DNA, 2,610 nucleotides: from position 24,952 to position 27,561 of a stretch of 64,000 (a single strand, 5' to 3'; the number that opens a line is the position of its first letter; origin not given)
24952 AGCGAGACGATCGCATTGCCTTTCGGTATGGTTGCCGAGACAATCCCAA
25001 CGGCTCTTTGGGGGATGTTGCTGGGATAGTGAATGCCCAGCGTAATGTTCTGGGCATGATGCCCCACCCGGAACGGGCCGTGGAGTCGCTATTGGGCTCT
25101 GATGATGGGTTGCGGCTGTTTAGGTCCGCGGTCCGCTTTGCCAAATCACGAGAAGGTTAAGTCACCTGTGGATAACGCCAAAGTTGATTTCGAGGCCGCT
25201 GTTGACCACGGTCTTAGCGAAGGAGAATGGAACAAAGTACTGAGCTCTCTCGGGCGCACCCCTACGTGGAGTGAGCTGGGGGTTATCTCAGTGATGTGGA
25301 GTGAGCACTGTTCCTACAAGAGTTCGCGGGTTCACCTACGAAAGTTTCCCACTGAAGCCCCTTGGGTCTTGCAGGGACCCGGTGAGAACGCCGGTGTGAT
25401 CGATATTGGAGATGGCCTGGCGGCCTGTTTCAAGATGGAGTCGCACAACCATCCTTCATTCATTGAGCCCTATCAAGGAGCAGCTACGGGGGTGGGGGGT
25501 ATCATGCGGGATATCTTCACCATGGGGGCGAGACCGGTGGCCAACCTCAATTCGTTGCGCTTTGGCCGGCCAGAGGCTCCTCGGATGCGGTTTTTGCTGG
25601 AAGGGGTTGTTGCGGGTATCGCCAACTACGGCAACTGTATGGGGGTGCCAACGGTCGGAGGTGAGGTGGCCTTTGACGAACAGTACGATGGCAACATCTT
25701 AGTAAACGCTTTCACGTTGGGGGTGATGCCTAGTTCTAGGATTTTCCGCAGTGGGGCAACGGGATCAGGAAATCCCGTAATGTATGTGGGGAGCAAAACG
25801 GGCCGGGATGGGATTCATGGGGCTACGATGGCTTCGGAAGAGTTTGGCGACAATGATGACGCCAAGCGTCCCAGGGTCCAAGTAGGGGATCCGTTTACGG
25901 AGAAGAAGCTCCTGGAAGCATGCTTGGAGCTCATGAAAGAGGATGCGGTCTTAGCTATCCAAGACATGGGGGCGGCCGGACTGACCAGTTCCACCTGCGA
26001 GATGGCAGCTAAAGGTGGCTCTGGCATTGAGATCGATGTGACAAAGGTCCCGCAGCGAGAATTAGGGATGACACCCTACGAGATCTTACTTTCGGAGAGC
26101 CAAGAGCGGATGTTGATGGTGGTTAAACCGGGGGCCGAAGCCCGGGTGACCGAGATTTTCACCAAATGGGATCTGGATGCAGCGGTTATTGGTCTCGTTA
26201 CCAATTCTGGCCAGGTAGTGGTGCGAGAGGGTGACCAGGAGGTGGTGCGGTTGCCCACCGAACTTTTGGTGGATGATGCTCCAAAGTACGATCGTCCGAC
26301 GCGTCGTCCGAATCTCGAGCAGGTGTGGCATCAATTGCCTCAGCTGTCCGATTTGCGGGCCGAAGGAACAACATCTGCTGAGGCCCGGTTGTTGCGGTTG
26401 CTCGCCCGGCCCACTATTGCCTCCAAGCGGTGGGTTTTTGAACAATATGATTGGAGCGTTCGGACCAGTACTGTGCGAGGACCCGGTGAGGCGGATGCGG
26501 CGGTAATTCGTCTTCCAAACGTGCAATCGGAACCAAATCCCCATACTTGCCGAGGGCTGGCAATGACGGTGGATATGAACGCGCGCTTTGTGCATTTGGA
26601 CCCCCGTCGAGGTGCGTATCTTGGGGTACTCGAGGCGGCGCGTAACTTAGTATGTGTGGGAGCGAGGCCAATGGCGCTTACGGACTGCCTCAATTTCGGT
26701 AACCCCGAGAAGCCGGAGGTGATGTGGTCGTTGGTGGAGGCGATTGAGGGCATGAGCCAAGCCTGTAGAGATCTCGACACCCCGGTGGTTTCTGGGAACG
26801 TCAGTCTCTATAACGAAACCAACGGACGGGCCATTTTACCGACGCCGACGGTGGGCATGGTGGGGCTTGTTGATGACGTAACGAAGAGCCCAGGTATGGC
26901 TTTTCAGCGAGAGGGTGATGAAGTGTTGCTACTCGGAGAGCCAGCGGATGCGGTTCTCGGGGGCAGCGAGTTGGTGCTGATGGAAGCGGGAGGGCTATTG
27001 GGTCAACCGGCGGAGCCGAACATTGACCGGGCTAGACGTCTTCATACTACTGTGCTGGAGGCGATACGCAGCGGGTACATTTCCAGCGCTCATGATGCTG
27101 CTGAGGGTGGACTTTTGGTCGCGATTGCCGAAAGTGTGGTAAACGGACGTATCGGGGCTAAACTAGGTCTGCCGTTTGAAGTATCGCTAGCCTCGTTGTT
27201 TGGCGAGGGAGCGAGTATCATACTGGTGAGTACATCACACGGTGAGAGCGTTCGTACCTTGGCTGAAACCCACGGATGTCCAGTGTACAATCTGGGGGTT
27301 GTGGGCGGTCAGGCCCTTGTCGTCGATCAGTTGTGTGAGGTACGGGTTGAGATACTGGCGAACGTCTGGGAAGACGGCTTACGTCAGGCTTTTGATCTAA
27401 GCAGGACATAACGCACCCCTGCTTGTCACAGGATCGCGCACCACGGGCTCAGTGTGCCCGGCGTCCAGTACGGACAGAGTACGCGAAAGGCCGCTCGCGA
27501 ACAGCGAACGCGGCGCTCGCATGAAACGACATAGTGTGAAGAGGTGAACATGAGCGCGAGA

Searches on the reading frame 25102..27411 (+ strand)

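Call 51: search_protein_families(library=pfam, max_evalue=0.00001, proteins=[window:25102-27411:+])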
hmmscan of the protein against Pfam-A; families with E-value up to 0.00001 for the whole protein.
window:25102-27411:+ (769 aa): 3 families
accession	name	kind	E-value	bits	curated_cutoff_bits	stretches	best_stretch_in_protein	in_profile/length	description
PF00586.29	AIRS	-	5.6e-56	188.2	24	2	94-209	1-112/112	AIR synthase related protein, N-terminal domain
PF02769.27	AIRS_C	-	4.4e-49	167.1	23.1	2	222-374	2-153/156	AIR synthase related protein, C-terminal domain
PF18072.6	FGAR-AT_linker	-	1.9e-12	47.9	26.6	1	35-73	9-50/50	Formylglycinamide ribonucleotide amidotransferase linker domain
